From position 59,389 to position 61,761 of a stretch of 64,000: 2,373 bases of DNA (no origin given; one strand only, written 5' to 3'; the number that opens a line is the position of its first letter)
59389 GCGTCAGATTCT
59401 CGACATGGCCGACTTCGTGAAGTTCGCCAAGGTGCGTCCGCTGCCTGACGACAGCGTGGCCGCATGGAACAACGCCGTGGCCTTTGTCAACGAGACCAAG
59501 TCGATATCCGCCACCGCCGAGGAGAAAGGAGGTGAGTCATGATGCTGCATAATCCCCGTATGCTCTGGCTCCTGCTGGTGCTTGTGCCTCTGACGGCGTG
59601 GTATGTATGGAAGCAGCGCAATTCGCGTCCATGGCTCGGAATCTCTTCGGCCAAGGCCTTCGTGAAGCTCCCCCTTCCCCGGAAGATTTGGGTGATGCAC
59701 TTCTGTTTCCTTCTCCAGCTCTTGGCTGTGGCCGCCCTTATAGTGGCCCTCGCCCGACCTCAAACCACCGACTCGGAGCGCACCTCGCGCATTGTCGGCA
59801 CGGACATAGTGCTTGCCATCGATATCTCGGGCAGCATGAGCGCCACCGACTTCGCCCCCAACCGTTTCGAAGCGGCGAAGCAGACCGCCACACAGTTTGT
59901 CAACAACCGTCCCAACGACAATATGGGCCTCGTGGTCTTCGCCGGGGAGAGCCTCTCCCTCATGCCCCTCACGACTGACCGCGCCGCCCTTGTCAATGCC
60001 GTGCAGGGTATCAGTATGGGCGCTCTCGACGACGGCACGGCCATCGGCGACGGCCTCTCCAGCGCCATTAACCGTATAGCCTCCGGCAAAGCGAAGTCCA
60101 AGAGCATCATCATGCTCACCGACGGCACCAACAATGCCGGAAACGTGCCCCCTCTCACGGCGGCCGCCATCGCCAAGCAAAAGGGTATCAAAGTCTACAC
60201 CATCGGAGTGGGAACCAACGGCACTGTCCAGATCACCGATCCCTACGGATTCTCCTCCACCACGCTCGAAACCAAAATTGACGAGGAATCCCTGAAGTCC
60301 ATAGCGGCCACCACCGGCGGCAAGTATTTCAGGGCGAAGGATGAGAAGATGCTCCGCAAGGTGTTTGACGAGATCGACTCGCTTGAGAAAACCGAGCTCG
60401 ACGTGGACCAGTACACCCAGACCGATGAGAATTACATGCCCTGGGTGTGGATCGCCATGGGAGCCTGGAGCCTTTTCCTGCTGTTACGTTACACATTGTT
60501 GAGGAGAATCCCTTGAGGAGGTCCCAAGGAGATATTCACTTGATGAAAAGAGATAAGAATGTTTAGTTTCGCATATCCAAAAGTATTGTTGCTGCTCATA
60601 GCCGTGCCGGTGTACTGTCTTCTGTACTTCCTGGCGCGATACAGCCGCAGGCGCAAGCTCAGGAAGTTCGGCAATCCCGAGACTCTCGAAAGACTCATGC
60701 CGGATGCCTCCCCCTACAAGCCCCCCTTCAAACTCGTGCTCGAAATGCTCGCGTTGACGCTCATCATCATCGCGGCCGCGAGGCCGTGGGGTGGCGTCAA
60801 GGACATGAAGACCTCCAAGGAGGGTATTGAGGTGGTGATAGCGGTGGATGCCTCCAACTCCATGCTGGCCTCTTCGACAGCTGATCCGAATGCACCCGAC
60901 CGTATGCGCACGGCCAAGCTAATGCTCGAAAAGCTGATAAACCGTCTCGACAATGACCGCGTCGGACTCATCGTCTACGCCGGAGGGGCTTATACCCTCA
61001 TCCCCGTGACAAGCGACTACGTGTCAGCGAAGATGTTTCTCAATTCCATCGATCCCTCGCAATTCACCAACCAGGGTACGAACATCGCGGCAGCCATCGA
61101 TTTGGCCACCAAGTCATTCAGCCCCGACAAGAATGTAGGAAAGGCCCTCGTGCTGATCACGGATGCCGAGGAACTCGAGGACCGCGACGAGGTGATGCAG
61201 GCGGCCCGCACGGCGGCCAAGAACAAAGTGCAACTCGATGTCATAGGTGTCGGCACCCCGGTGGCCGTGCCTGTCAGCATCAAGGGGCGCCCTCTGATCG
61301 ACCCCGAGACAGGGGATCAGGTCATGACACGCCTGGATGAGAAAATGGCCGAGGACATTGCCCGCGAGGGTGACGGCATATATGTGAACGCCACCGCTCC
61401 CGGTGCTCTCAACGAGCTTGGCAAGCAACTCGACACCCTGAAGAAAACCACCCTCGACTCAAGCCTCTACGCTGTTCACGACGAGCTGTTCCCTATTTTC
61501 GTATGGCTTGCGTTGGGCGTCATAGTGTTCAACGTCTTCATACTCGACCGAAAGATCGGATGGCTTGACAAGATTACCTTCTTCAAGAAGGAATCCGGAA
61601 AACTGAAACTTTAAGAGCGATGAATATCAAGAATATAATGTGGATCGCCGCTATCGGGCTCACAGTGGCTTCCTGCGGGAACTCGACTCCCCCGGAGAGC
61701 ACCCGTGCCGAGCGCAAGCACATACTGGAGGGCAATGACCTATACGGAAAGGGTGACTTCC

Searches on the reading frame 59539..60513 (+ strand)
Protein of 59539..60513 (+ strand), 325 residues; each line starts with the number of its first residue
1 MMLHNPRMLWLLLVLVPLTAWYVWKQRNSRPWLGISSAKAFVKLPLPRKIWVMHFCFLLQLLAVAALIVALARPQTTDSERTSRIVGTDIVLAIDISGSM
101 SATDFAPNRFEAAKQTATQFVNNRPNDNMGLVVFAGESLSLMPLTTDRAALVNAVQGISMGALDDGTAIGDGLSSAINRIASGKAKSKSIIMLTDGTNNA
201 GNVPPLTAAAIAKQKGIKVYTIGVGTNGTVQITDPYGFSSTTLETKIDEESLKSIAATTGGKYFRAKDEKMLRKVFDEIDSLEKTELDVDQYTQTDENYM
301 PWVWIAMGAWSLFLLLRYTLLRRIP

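Call 81: search_protein_families(library=pfam, proteins=[window:59539-60513:+], max_evalue=0.01)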
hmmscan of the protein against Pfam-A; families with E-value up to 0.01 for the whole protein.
window:59539-60513:+ (325 aa): 6 families
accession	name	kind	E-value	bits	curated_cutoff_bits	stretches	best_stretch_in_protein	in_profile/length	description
PF00092.34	VWA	-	2.6e-25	90.1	23.8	1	89-277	1-173/174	von Willebrand factor type A domain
PF13519.12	VWA_2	-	1.1e-20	74.7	27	1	90-196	1-106/107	von Willebrand factor type A domain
PF07584.16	BatA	-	3.1e-09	37.6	25.9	1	1-74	1-77/77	Aerotolerance regulator N-terminal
PF06707.17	DUF1194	-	3.4e-06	26.9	27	1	151-231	80-161/206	Protein of unknown function (DUF1194)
PF05762.20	VWA_CoxE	-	8.2e-05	22.6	26.4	1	81-202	48-165/222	VWA domain containing CoxE-like protein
PF01882.25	DUF58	-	0.00065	19.4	23.4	1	89-195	37-142/216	Protein of unknown function DUF58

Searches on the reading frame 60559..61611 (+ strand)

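Call 81: search_protein_families(library=pfam, proteins=[window:60559-61611:+], max_evalue=0.01)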
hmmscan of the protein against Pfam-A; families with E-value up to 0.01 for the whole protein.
window:60559-61611:+ (351 aa): 5 families
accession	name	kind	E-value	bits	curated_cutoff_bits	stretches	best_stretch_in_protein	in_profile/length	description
PF13519.12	VWA_2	-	1.6e-19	70.9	27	1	92-203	1-106/107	von Willebrand factor type A domain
PF00092.34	VWA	-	6.3e-17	62.8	23.8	1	92-234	2-142/174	von Willebrand factor type A domain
PF07584.16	BatA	-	1.5e-10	41.8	25.9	1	1-76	1-77/77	Aerotolerance regulator N-terminal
PF01882.25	DUF58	-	1e-07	31.8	23.4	1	80-270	27-209/216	Protein of unknown function DUF58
PF13768.12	VWA_3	-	0.00077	20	27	1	91-233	2-135/155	von Willebrand factor type A domain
